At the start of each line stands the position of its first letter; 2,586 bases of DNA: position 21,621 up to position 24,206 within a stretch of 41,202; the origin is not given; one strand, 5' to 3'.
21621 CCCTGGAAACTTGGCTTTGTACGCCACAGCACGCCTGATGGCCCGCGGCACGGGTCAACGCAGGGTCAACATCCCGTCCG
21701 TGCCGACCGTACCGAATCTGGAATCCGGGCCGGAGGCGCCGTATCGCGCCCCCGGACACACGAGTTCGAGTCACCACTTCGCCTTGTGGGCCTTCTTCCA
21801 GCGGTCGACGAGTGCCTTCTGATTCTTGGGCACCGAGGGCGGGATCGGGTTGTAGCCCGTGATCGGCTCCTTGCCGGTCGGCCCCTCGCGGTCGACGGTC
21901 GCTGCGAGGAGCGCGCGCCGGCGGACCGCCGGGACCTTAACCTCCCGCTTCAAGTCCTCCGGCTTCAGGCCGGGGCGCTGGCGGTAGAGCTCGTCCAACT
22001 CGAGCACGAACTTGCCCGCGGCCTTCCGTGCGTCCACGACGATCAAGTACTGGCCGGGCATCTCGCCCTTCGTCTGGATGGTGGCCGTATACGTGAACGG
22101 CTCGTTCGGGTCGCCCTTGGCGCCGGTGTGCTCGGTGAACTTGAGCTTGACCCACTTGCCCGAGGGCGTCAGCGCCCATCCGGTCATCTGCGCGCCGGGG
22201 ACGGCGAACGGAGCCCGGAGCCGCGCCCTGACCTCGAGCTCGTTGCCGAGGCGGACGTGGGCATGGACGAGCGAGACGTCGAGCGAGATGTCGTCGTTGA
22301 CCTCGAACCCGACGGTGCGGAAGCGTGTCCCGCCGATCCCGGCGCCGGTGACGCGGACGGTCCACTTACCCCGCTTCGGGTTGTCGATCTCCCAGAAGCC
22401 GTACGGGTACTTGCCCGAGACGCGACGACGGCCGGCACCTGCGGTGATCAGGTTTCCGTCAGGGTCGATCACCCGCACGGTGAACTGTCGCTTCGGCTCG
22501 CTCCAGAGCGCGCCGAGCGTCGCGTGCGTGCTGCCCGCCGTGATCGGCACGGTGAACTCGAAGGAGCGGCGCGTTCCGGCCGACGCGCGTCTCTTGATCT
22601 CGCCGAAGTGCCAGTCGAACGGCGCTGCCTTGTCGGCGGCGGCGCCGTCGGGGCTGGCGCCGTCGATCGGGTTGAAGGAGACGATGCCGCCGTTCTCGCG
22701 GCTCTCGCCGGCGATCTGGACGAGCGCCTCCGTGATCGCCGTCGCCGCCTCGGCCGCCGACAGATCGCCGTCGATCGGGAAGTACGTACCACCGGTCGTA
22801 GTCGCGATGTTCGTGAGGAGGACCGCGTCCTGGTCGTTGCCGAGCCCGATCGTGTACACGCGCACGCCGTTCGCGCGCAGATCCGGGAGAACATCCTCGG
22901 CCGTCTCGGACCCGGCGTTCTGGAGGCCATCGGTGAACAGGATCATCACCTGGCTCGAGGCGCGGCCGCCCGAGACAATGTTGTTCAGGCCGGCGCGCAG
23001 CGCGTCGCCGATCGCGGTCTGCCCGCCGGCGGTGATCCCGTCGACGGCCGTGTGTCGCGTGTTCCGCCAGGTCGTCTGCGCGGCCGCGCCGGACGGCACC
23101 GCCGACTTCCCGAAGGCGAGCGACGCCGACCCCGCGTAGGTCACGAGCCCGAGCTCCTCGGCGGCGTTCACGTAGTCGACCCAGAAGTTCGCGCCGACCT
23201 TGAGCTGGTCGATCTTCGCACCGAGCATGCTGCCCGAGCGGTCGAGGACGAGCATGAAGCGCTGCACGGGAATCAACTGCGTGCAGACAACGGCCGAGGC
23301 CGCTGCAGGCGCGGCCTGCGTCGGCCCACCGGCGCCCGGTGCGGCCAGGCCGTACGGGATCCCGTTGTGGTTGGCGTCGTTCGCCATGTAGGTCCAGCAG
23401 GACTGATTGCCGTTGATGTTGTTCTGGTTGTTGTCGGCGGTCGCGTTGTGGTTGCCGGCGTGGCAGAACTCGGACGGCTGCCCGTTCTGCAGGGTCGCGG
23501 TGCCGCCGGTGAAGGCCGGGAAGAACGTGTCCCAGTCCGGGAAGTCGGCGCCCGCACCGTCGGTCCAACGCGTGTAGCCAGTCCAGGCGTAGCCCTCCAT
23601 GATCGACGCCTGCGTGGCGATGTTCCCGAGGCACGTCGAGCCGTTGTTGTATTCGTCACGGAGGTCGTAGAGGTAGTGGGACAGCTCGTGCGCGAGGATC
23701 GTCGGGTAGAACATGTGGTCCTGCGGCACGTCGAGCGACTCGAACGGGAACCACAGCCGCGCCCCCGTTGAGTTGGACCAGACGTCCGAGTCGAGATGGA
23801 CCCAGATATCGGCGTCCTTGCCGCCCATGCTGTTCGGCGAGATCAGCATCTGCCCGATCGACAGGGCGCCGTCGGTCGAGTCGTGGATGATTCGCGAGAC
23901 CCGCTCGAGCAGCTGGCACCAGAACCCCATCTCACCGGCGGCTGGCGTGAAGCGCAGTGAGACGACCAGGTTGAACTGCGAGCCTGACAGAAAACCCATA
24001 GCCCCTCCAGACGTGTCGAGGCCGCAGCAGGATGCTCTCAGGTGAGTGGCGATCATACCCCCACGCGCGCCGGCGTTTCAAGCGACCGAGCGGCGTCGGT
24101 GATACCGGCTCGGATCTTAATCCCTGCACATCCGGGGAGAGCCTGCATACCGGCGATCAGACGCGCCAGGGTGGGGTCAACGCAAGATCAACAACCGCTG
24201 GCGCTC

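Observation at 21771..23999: Leaderless bacterial protein with the complete CLCA architecture (zincin protease - Cys-rich - VWA - beta domains) as sole islet cargo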

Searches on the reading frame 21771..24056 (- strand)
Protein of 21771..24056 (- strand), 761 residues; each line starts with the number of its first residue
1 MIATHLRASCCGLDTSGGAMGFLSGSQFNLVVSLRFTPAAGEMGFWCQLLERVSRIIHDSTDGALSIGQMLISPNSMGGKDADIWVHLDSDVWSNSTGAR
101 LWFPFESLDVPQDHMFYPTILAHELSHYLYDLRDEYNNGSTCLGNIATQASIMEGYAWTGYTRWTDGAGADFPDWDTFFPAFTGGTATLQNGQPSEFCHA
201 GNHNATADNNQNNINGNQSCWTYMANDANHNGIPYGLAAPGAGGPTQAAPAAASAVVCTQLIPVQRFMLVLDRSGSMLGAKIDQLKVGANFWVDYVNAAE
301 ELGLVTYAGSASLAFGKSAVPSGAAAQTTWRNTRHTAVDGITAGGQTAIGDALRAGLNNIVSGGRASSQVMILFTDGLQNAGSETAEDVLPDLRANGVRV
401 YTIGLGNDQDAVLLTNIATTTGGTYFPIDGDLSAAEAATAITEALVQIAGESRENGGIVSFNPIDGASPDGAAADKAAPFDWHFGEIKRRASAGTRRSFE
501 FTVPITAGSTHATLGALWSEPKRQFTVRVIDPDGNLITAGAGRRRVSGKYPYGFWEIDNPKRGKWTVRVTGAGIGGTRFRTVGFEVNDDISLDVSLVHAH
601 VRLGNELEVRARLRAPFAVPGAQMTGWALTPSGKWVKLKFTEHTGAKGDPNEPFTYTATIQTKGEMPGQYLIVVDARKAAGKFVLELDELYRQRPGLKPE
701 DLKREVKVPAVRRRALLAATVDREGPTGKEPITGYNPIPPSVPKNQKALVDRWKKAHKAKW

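Call 4: search_protein_families(library=pfam, proteins=[window:21771-24056:-], max_evalue=1)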
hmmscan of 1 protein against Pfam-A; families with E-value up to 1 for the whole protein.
window:21771-24056:- (761 aa): 8 families
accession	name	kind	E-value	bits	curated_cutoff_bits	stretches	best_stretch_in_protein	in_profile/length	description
PF00092.34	VWA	-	8.3e-16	59.1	23.8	1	268-426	3-159/174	von Willebrand factor type A domain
PF13519.12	VWA_2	-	2.8e-07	31.6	27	1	267-377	1-106/107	von Willebrand factor type A domain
PF13768.12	VWA_3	-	0.00011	22.7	27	1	352-425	79-153/155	von Willebrand factor type A domain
PF06707.17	DUF1194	-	0.004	16.8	27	1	341-410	89-159/206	Protein of unknown function (DUF1194)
PF05762.20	VWA_CoxE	-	0.014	15.3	26.4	1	343-402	126-184/222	VWA domain containing CoxE-like protein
PF08434.16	CLCA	-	0.068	13.1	25.6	1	195-229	224-258/266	Calcium-activated chloride channel N terminal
PF09471.16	Peptidase_M64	-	0.076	12.6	26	1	110-141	135-166/302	IgA Peptidase M64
PF04151.21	PPC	-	0.16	13.3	25.9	0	499-571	5-70/70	Bacterial pre-peptidase C-terminal domain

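Call 5: search_protein_families(library=ncbifam, proteins=[window:21771-24056:-], max_evalue=1)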
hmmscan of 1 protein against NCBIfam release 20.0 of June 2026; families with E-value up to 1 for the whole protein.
window:21771-24056:- (761 aa): 5 families
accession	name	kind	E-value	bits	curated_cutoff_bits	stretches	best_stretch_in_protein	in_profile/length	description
TIGR00868.1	hCaCC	subfamily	2.3e-14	52.1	900.85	1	195-430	247-462/863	calcium-activated chloride channel protein 1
TIGR03788.1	marine_srt_targ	equivalog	5.6e-10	38.3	551.65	1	266-440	273-440/629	marine proteobacterial sortase target protein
NF047508.1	VWA_BatA_Lepto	exception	9.6e-10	38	380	1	267-427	91-255/315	VWA domain-containing protein BatA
NF010238.0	PRK13685.1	subfamily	0.00041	19.5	432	1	262-386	92-220/335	hypothetical protein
TIGR03436.1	acidobact_VWFA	subfamily_domain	0.0027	17.2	81.25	1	262-434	65-273/324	VWA domain-containing protein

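Call 7: find_homologous_proteins(query=window:21771-23999:-, max_evalue=0.001)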
Query window:21771-23999:- (742 aa): 105 proteins with E <= 0.001 among 8000 candidates.
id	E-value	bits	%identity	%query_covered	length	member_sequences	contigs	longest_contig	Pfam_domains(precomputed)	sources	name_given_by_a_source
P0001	0.0e+0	1678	97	100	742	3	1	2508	PF00092.35,PF13519.13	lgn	-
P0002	0.0e+0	1370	79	100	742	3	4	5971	PF00092.35,PF13519.13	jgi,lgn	jgi:hypothetical protein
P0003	0.0e+0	1349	78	100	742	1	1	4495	PF00092.35,PF13519.13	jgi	jgi:hypothetical protein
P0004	0.0e+0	1326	79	100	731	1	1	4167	PF00092.35,PF13519.13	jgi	jgi:hypothetical protein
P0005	0.0e+0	1311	76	100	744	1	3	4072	PF13768.13,PF00092.35,PF13519.13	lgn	-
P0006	0.0e+0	1293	76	99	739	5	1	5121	PF00092.35,PF13519.13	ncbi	ncbi:MAG: VWA domain-containing protein [Gammaproteobacteria bacterium]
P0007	0.0e+0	1279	74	100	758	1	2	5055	PF00092.35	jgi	jgi:hypothetical protein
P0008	0.0e+0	1270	74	100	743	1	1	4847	PF00092.35,PF13519.13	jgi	jgi:hypothetical protein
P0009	0.0e+0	1252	73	99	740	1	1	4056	PF00092.35,PF13519.13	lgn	-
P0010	0.0e+0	1234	72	99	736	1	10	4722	PF00092.35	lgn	-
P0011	0.0e+0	1228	70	100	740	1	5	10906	PF00092.35,PF13519.13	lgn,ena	-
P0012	0.0e+0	1217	71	99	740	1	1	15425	PF00092.35,PF13519.13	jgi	jgi:hypothetical protein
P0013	0.0e+0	1199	71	100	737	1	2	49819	PF13768.13,PF00092.35,PF13519.13,PF05762.21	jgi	jgi:uncharacterized protein YegL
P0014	0.0e+0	1187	71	98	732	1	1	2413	PF00092.35,PF13519.13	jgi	jgi:hypothetical protein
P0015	0.0e+0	1153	67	100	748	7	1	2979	PF00092.35,PF13519.13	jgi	-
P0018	0.0e+0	1080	64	99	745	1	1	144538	PF13768.13,PF00092.35,PF13519.13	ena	-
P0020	0.0e+0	1068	63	100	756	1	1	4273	PF08434.17,PF00092.35,PF13519.13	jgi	jgi:hypothetical protein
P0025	0.0e+0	1038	63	99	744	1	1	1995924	PF00092.35,PF13519.13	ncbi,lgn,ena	-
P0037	8.3e-287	972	59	100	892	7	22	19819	PF08434.17,PF00092.35,PF13519.13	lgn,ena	-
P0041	3.7e-279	946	58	100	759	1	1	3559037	PF00092.35,PF13519.13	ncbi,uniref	ncbi:VWA domain-containing protein [Microbacterium lacus]|uniref:vWA domain-containing protein n=1 T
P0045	1.5e-274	931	57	100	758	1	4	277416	PF00092.35,PF13519.13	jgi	jgi:von Willebrand factor type A domain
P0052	2.2e-257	874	55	100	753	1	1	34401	PF08434.17,PF00092.35,PF13519.13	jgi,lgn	jgi:hypothetical protein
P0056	3.4e-253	861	54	100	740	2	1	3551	PF08434.17,PF00092.35,PF13519.13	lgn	-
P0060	1.6e-250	852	52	100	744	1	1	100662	PF00092.35,PF13519.13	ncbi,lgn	ncbi:MAG: VWA domain-containing protein [Ferruginibacter sp.]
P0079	8.1e-211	720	47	98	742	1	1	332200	PF00092.35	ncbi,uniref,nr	ncbi:vWA domain-containing protein [Nocardia bovistercoris]|uniref:VWA domain-containing protein n=1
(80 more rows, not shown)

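Call 8: search_solved_structures(query=window:21771-23999:-, max_evalue=1, show_alignments=3)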
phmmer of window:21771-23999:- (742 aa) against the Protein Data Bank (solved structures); distinct sequences matched with E-value up to 1: 35.
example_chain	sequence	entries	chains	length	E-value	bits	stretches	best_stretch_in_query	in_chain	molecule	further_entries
4cn8_A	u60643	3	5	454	8.5e-11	44.1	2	285-401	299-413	PROXIMAL THREAD MATRIX PROTEIN 1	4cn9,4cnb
4rck_A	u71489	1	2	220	8.4e-05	24.3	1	248-389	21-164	Hypothetical membrane spanning protein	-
9c4f_I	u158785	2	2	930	0.00017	23.3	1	247-413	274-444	Inter-alpha-trypsin inhibitor heavy chain H4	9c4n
8s05_A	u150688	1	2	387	0.00045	21.9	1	247-424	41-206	Conserved protein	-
1fe8_A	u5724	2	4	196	0.0044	18.6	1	248-403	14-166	VON WILLEBRAND FACTOR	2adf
4dmu_B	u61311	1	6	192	0.0052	18.4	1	248-403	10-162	von Willebrand factor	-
1atz_A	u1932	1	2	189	0.0058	18.2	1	249-403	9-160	VON WILLEBRAND FACTOR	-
1ao3_A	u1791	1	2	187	0.0061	18.1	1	249-403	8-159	VON WILLEBRAND FACTOR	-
6nmi_E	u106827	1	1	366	0.11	14.1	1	318-409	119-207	General transcription factor IIH subunit 2, p44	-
8ebt_E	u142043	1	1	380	0.11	14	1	318-409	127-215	General transcription factor IIH subunit 2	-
5o85_B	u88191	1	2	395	0.11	14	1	318-409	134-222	General transcription factor IIH subunit 2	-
28jm_E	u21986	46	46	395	0.11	14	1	318-409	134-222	General transcription factor IIH subunit 2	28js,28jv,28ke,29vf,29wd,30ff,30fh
8ebs_E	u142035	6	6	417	0.12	13.9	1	318-409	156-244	General transcription factor IIH subunit 2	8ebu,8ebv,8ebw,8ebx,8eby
8voi_A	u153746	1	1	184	0.14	13.7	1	333-388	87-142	Integrin alpha-M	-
1bhq_1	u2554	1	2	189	0.15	13.6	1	333-388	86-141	CD11B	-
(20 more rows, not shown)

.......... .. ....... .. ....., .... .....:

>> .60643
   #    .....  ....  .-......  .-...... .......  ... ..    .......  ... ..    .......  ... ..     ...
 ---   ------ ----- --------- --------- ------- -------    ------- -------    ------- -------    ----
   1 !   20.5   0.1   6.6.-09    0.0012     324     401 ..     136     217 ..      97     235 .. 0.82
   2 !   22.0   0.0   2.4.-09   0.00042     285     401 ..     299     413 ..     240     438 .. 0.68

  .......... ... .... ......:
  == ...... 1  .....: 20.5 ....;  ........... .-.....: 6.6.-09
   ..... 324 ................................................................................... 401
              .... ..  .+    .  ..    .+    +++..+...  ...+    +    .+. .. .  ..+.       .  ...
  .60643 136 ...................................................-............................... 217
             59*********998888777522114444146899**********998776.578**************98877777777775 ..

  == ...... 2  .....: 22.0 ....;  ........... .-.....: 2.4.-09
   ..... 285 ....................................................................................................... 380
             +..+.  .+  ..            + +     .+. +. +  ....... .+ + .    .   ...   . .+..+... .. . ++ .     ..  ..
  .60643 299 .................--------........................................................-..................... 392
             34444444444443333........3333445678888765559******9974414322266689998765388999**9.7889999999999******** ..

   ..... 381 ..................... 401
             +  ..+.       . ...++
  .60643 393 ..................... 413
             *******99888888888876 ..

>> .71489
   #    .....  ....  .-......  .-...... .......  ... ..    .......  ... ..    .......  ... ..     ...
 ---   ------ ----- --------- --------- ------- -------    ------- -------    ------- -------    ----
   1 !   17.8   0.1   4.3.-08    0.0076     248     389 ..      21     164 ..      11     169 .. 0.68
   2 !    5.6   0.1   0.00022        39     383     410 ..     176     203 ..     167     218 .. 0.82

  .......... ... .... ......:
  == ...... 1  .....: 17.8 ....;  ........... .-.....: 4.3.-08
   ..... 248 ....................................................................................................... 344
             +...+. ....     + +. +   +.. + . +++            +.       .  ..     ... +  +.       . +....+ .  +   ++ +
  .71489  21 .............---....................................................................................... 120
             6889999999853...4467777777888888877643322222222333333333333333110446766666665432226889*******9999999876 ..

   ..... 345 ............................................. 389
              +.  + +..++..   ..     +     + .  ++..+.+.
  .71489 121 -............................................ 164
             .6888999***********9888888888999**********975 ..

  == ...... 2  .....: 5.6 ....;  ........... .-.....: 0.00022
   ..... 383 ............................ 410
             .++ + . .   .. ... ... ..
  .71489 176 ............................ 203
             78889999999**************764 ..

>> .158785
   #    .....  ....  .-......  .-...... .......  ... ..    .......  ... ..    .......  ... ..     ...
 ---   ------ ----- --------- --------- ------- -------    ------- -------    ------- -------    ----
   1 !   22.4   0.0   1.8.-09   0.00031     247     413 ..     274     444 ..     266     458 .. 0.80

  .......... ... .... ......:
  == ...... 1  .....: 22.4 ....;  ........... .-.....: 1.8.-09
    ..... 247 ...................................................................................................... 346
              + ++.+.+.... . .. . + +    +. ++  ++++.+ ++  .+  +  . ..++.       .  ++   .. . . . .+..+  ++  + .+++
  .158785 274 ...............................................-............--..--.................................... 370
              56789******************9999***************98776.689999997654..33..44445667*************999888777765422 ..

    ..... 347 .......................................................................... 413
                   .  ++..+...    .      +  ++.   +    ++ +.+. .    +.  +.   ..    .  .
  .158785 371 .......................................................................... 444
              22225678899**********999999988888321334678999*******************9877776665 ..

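Call 14: find_encoding_contigs(protein=P0025, flank=8000, max_places=3)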
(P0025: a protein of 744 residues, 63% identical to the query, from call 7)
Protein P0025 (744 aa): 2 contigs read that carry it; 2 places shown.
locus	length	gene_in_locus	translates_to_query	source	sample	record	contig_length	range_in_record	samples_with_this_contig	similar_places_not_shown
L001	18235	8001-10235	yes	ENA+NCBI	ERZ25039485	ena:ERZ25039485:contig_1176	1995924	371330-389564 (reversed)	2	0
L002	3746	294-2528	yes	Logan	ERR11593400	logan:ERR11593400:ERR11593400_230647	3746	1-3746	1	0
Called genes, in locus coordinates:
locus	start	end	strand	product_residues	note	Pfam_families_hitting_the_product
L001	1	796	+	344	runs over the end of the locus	PF01212:Beta_elim_lyase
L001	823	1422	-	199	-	PF00210:Ferritin, PF02915:Rubrerythrin (weak)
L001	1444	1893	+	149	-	PF00072:Response_reg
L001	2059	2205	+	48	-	-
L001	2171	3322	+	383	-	PF04055:Radical_SAM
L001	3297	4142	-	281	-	-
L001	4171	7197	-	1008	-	PF13360:PQQ_2, PF13570:Beta-prop_ACSF4, PF01011:PQQ (faint), PF13570:Beta-prop_ACSF4, PF13360:PQQ_2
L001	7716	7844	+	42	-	-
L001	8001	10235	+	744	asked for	PF00092:VWA, PF13519:VWA_2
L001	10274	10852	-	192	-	PF01844:HNH, PF13395:HNH_4, PF14279:HNH_5 (weak)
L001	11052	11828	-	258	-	PF10127:RlaP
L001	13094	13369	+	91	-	-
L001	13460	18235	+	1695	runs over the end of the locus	PF10282:Lactonase (faint), PF17803:Cadherin_4 (weak), PF17892:Cadherin_5 (faint), PF17963:Big_9 (weak), PF17803:Cadherin_4, PF17963:Big_9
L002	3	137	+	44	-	?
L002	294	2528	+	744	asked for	PF00092:VWA, PF13519:VWA_2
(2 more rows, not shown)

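Call 15: find_encoding_contigs(protein=P0041, flank=8000, max_places=3)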
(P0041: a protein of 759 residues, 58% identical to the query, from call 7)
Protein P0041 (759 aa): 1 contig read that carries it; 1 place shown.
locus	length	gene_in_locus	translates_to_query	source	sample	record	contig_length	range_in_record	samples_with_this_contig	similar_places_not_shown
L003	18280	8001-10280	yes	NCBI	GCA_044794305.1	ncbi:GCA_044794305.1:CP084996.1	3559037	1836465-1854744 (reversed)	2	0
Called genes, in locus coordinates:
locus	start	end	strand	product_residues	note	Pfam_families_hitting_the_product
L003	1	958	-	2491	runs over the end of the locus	PF07676:PD40 (faint)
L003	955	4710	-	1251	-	PF00211:Guanylate_cyc, PF13191:AAA_16, PF13424:TPR_12 (weak)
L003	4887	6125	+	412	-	PF04055:Radical_SAM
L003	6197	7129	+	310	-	PF00005:ABC_tran, PF13304:AAA_21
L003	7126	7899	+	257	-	PF12730:ABC2_membrane_4 (weak)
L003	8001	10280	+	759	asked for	PF00092:VWA, PF13519:VWA_2 (weak)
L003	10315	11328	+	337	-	PF00248:Aldo_ket_red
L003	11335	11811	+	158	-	PF00293:NUDIX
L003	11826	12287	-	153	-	PF12802:MarR_2, PF01047:MarR (weak), PF27059:HTH_MmpR5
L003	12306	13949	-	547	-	-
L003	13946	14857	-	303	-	PF00005:ABC_tran, PF13304:AAA_21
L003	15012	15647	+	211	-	PF00392:GntR, PF07729:FCD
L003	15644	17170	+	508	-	PF03972:MmgE_PrpD_N, PF19305:MmgE_PrpD_C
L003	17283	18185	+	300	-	PF13714:PEP_mutase, PF00463:ICL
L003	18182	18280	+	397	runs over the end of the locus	PF00285:Citrate_synt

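Call 16: find_encoding_contigs(protein=P0018, flank=8000, max_places=2)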
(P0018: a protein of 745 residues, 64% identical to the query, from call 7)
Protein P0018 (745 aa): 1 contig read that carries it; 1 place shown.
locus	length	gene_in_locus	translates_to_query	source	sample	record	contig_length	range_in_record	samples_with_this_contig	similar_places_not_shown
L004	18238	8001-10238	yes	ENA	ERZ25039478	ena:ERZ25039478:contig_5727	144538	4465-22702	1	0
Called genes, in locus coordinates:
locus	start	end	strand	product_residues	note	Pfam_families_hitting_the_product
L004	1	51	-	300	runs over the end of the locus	PF00528:BPD_transp_1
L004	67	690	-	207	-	PF00528:BPD_transp_1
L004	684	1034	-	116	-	-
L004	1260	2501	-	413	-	PF01547:SBP_bac_1, PF13416:SBP_bac_8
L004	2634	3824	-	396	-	PF00356:LacI, PF01381:HTH_3 (weak), PF00532:Peripla_BP_1, PF13407:Peripla_BP_4, PF13377:Peripla_BP_3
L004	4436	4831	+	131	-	PF00535:Glycos_transf_2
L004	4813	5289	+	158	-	-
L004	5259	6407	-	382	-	PF06347:SH3_4 (weak), PF08239:SH3_3, PF01551:Peptidase_M23 (weak)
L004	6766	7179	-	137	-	PF01850:PIN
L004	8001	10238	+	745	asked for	PF00092:VWA, PF13519:VWA_2, PF13768:VWA_3 (weak)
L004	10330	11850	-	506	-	PF13541:ChlI, PF01078:Mg_chelatase, PF00493:MCM (weak), PF13335:Mg_chelatase_C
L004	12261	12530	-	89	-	-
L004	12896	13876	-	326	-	-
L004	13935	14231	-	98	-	-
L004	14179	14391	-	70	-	-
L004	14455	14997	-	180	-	PF01135:PCMT (weak), PF01209:Ubie_methyltran, PF02353:CMAS (weak), PF13489:Methyltransf_23, PF13847:Methyltransf_31, PF08241:Methyltransf_11, PF08242:Methyltransf_12, PF13649:Methyltransf_25, +1 more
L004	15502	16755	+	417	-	PF00480:ROK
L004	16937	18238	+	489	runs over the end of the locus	PF01547:SBP_bac_1, PF13416:SBP_bac_8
